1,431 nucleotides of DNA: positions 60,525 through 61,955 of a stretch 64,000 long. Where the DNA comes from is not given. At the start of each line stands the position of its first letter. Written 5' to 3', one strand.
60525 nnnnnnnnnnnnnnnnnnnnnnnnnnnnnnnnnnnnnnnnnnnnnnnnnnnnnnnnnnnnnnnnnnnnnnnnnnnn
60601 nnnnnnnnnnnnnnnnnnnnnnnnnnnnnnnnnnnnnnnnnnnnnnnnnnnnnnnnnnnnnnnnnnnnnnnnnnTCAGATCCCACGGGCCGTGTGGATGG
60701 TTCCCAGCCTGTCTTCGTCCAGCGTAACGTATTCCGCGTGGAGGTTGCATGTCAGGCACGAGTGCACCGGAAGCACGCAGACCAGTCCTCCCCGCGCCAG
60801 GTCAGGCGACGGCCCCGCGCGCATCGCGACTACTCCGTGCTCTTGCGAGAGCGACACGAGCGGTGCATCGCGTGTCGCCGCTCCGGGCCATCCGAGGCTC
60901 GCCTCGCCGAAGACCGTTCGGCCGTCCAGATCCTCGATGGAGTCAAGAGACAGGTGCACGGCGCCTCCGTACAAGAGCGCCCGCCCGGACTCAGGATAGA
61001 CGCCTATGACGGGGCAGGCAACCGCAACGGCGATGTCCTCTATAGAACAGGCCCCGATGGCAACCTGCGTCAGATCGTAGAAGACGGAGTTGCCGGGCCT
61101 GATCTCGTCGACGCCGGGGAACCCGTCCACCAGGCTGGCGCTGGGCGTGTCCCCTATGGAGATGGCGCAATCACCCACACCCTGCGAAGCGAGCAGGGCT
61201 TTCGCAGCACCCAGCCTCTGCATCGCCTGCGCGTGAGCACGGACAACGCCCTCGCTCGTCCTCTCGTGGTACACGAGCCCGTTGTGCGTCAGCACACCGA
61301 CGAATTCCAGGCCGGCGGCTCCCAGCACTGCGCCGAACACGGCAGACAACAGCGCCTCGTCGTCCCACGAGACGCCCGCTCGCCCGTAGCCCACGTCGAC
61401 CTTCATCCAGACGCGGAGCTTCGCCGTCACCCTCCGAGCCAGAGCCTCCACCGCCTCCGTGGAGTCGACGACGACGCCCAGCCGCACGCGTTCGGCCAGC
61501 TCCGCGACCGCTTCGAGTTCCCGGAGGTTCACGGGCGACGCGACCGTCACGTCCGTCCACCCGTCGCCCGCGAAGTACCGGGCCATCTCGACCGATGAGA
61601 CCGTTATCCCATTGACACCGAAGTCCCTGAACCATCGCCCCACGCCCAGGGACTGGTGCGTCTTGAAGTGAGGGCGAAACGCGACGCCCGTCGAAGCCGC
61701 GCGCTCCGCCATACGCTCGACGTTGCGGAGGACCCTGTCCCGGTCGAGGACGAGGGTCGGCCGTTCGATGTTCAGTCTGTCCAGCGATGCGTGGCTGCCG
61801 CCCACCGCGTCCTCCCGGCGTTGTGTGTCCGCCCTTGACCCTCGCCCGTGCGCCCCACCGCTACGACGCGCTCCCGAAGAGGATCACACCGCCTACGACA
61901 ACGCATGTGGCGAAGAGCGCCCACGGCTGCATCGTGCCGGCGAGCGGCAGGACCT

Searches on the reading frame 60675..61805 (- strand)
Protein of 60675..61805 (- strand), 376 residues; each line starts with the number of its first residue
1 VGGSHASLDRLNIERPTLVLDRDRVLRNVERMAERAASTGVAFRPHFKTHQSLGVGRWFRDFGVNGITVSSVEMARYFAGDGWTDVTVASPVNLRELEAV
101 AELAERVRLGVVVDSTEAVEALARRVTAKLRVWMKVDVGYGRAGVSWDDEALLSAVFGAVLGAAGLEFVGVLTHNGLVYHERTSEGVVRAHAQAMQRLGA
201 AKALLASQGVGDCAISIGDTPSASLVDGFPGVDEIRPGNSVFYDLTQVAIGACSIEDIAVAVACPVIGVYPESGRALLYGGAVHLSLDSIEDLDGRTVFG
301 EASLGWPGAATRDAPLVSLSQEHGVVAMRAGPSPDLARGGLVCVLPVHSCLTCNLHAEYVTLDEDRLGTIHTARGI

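Call 33: search_protein_families(library=pfam, proteins=[window:60675-61805:-], max_evalue=0.00001)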
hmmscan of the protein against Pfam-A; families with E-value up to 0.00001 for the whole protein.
window:60675-61805:- (376 aa): 2 families
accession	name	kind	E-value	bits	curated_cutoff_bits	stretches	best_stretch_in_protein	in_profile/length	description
PF01168.26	Ala_racemase_N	-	7.7e-19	68.7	24.1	1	21-242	2-216/220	Alanine racemase, N-terminal domain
PF14031.13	D-ser_dehydrat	-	2.7e-15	57.2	22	1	259-361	1-96/97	Putative serine dehydratase domain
